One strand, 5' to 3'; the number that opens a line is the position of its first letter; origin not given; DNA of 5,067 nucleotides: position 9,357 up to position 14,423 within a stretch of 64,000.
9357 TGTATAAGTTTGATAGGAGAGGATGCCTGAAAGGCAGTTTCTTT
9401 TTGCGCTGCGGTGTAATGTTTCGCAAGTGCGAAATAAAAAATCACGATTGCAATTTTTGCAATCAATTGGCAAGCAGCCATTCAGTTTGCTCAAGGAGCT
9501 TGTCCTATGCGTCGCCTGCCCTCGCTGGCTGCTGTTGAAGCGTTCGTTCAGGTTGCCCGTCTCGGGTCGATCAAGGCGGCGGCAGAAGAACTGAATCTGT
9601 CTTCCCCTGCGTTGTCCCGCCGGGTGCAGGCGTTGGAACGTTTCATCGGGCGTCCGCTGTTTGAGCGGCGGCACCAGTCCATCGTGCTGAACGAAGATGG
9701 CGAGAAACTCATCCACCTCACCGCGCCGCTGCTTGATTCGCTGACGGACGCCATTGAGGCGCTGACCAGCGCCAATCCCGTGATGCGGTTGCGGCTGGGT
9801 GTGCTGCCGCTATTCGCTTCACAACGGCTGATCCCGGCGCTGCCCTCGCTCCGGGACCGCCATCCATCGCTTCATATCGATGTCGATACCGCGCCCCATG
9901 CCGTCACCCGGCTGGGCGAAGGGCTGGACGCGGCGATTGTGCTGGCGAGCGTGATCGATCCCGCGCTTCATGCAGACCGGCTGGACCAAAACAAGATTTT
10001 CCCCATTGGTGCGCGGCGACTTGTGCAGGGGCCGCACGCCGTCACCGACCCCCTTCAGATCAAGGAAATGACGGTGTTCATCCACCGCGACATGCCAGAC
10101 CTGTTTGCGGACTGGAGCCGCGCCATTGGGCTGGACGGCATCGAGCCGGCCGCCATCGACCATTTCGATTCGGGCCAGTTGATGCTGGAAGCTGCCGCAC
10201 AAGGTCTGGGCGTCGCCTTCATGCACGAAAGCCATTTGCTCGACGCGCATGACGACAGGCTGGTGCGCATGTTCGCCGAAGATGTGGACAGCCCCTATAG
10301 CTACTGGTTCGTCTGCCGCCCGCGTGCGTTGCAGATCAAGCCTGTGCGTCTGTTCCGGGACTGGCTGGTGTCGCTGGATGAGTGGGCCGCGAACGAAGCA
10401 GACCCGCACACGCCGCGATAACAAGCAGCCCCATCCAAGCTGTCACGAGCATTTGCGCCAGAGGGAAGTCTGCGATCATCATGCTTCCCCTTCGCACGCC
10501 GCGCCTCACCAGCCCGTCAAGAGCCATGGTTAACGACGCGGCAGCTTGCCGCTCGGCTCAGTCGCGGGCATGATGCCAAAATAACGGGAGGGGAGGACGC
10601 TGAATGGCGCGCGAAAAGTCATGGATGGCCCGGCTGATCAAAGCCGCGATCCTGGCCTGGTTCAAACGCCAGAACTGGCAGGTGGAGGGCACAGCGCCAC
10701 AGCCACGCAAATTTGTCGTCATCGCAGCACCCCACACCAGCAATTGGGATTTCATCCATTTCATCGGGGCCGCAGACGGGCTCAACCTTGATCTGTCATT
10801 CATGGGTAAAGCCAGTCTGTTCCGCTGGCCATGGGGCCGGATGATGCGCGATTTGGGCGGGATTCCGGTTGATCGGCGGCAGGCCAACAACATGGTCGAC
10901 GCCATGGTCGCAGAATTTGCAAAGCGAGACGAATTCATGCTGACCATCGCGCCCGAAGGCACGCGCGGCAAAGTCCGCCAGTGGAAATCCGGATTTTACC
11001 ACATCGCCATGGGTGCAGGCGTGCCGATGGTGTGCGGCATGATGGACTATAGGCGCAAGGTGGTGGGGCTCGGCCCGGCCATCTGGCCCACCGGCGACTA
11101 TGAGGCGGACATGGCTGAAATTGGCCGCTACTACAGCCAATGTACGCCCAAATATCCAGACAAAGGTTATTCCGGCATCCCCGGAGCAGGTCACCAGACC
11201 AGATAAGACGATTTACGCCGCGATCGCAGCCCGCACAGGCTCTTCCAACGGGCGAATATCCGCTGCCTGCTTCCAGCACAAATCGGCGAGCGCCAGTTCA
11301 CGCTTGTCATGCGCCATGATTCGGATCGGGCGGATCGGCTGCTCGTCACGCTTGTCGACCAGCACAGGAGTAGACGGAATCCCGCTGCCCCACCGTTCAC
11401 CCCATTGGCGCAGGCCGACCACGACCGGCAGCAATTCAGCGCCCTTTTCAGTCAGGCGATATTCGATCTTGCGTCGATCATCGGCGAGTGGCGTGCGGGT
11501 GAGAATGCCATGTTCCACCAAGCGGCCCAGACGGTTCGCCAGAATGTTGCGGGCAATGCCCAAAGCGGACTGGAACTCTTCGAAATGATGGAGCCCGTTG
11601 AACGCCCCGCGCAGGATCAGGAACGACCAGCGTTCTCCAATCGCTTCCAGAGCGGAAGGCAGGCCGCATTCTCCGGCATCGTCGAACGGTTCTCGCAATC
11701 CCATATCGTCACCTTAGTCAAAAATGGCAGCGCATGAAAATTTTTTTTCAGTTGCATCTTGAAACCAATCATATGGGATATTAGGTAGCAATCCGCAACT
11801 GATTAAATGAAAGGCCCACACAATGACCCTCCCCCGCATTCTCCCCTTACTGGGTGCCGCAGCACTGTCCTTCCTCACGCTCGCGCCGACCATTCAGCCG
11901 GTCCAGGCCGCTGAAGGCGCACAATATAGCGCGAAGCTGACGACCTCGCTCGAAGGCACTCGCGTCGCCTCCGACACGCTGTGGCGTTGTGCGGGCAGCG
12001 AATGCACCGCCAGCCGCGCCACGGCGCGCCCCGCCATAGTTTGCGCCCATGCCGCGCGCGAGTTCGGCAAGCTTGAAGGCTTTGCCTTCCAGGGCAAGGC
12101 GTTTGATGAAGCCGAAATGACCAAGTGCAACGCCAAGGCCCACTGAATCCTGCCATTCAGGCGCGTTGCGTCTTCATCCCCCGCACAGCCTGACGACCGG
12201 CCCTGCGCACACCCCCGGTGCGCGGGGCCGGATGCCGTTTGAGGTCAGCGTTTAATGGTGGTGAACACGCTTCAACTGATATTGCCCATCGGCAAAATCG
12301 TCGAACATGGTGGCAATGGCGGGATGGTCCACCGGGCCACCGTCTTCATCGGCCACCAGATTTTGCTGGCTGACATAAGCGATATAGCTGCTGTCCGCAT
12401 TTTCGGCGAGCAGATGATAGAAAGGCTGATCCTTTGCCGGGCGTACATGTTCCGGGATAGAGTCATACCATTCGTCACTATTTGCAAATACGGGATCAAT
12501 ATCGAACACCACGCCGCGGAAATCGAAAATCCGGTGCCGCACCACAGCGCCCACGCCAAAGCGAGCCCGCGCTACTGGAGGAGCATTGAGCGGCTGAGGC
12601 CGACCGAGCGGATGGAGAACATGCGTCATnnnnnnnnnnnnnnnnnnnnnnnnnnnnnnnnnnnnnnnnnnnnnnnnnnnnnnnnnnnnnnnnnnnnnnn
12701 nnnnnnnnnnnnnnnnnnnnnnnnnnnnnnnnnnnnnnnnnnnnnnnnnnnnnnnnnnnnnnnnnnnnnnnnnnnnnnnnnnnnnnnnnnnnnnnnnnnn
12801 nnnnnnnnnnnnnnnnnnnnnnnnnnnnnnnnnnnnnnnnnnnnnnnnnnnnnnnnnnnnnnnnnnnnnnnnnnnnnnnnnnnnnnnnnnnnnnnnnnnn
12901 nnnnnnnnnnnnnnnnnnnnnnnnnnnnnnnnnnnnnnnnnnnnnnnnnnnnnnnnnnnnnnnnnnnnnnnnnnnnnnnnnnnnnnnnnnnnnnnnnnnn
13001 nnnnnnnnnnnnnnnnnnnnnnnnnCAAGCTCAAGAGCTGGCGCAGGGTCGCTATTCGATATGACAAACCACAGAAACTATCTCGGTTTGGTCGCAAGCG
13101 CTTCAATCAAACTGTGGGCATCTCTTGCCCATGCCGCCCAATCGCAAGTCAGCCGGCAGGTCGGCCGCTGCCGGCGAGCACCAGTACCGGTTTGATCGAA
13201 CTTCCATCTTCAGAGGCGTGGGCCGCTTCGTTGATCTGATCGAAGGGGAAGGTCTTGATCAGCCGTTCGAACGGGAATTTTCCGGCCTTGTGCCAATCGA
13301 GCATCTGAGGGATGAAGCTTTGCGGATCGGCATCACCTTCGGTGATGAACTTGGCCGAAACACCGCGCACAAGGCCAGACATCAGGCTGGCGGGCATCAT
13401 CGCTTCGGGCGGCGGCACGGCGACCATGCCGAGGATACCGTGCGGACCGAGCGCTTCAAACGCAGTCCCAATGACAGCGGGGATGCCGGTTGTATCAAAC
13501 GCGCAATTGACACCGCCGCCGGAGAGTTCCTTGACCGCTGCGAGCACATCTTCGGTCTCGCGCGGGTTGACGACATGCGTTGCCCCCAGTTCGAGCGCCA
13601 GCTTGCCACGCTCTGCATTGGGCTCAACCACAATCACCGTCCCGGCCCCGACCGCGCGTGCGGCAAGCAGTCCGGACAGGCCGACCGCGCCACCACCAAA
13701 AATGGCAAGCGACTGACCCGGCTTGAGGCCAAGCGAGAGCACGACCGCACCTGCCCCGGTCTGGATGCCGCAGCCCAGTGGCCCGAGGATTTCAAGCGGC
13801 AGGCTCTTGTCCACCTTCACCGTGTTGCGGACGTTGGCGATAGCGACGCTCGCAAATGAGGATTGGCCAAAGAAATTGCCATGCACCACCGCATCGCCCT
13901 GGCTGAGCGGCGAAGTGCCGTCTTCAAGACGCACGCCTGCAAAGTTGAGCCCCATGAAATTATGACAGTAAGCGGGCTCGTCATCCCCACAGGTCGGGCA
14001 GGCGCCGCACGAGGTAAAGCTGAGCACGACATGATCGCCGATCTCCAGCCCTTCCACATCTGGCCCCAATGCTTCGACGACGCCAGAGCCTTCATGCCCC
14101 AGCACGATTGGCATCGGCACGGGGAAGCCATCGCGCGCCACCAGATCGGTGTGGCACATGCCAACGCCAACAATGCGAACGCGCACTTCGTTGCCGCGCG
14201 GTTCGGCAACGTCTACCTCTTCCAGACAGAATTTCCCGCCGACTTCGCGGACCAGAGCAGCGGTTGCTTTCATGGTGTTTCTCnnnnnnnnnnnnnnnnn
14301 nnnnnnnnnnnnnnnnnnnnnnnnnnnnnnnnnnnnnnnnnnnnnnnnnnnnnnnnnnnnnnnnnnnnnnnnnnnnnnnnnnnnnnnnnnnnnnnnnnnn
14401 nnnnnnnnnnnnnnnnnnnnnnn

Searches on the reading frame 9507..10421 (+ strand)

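Call 6: search_protein_families(library=pfam, proteins=[window:9507-10421:+], max_evalue=1)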
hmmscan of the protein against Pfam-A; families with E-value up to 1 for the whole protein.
window:9507-10421:+ (304 aa): 5 families
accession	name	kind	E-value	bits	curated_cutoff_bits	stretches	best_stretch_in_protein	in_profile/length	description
PF03466.25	LysR_substrate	-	4.3e-27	95.3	28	1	92-288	5-205/209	LysR substrate binding domain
PF00126.33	HTH_1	-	1e-18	67.4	26.6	1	8-66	2-60/60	Bacterial regulatory helix-turn-helix protein, lysR family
PF13412.12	HTH_24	-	0.008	16.2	21.9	1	21-45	19-43/48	Winged helix-turn-helix DNA-binding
PF13404.12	HTH_AsnC-type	-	0.0088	16.3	27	1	21-44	19-42/42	AsnC-type helix-turn-helix domain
PF13556.12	HTH_30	-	0.033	14.4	27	1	19-52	12-45/59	PucR C-terminal helix-turn-helix domain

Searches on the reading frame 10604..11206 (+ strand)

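Call 6: search_protein_families(library=pfam, proteins=[window:10604-11206:+], max_evalue=1)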
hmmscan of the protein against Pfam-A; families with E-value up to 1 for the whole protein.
window:10604-11206:+ (200 aa): 1 family
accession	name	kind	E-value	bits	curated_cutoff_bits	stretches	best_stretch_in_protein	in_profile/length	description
PF01553.26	Acyltransferase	-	1.9e-16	60.5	23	1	26-143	3-127/132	Acyltransferase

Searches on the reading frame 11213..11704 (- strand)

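Call 6: search_protein_families(library=pfam, proteins=[window:11213-11704:-], max_evalue=1)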
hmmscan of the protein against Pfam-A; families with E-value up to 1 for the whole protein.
window:11213-11704:- (163 aa): 7 families
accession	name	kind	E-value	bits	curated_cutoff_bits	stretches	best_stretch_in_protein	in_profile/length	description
PF01638.23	HxlR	-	9.8e-21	73.9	20.8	1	22-106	2-87/91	HxlR-like helix-turn-helix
PF13463.12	HTH_27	-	0.00058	20.5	22.2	1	57-88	37-68/68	Winged helix DNA-binding domain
PF01047.28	MarR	-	0.00059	20.1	24.6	1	41-79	20-58/59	MarR family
PF12802.13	MarR_2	-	0.021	15.4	27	1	43-78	25-60/61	MarR family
PF03551.20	PadR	-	0.11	13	27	1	58-91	37-72/75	Transcriptional regulator PadR-like family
PF13814.12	Replic_Relax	-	0.11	13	25.3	1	54-97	25-75/191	Replication-relaxation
PF14947.12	HTH_45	-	0.13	12.7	25.5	1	55-93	36-67/77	Winged helix-turn-helix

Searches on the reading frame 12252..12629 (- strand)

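Call 68: search_protein_families(library=pfam, proteins=[window:12252-12629:-], max_evalue=0.01)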
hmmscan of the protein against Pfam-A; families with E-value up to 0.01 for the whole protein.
window:12252-12629:- (125 aa): 1 family
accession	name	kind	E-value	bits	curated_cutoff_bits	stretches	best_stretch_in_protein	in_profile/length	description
PF08755.16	YccV-like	-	2.2e-29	102.1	22.8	1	22-115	1-100/101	Hemimethylated DNA-binding protein YccV like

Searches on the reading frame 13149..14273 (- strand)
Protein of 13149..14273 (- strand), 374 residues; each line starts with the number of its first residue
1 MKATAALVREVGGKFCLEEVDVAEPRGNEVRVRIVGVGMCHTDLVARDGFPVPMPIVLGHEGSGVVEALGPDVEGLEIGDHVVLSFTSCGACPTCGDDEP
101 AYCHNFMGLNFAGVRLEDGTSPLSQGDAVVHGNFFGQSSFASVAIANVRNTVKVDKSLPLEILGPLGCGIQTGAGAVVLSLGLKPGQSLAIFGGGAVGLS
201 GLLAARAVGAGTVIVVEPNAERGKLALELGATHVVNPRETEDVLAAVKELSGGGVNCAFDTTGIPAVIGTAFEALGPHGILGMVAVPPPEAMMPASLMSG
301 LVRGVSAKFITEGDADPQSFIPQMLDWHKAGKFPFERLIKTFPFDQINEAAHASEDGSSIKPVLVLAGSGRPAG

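Call 3: search_protein_families(library=pfam, proteins=[window:13149-14273:-], max_evalue=0.01)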
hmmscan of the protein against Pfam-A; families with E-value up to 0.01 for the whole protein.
window:13149-14273:- (374 aa): 4 families
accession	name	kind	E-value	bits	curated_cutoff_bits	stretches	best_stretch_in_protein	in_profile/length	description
PF00107.32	ADH_zinc_N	-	3.1e-23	82.6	31.8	1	196-327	1-126/129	Zinc-binding dehydrogenase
PF08240.17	ADH_N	-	3.9e-21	75.7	23.5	1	28-113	3-86/104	Alcohol dehydrogenase GroES-like domain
PF13602.12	ADH_zinc_N_2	-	6.4e-09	37.3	27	1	229-359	1-128/134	Zinc-binding dehydrogenase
PF16912.11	Glu_dehyd_C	-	0.00028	20.9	34.9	1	187-290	32-135/211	Glucose dehydrogenase C-terminus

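Call 4: search_protein_families(library=ncbifam, proteins=[window:13149-14273:-], max_evalue=0.01)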
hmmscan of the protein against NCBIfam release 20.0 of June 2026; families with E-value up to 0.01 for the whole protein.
window:13149-14273:- (374 aa): 22 families
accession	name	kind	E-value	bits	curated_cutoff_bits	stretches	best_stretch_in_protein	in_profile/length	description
TIGR03989.1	Rxyl_3153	subfamily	1.9e-63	214.9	440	1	2-364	1-368/370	NDMA-dependent alcohol dehydrogenase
TIGR03451.1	mycoS_dep_FDH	equivalog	1.4e-57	195.2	512.9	1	6-365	5-357/358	S-(hydroxymethyl)mycothiol dehydrogenase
TIGR02818.1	adh_III_F_hyde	equivalog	7.9e-54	183.1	543.95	1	3-364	2-366/368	S-(hydroxymethyl)glutathione dehydrogenase/class III alcohol dehydrogenase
NF041097.1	keto_inos_dh_IolM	equivalog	8.2e-33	113.6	450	2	177-359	198-382/389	scyllo-inosose 3-dehydrogenase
NF006940.0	PRK09422.1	equivalog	5.9e-28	97.8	344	2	17-106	14-106/338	alcohol dehydrogenase AdhP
TIGR00692.1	tdh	equivalog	9.2e-27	93.9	458.35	1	16-290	12-266/340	L-threonine 3-dehydrogenase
TIGR03366.1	HpnZ_proposed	hypoth_equivalog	4.2e-26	91.9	328.1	1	28-301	6-272/315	putative phosphonate catabolism associated alcohol dehydrogenase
NF003808.0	PRK05396.1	equivalog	9.4e-26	90.5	380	2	139-293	120-271/341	L-threonine 3-dehydrogenase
NF047908.1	AldhRedAhr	equivalog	7.7e-23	80.9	470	2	10-106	11-111/335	NADPH-dependent aldehyde reductase Ahr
NF010344.0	PRK13771.1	subfamily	9.7e-22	77.4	349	1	5-105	3-106/334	putative alcohol dehydrogenase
NF007642.0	PRK10309.1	equivalog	1.8e-20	73.5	550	1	7-285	4-260/347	galactitol-1-phosphate 5-dehydrogenase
NF007489.0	PRK10083.1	equivalog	8.1e-17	61.2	376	1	13-356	10-325/339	Zn-dependent oxidoreductase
NF041172.1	AcrlCoa_red_Thmprot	equivalog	5.3e-16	58.5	500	1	5-107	3-108/334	acryloyl-CoA reductase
TIGR02819.1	fdhA_non_GSH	equivalog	6.2e-15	54.7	636.95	1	22-266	31-269/397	formaldehyde dehydrogenase, glutathione-independent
TIGR03201.1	dearomat_had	equivalog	8.3e-15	54.7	338.65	1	10-356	6-338/349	6-hydroxycyclohex-1-ene-1-carbonyl-CoA dehydrogenase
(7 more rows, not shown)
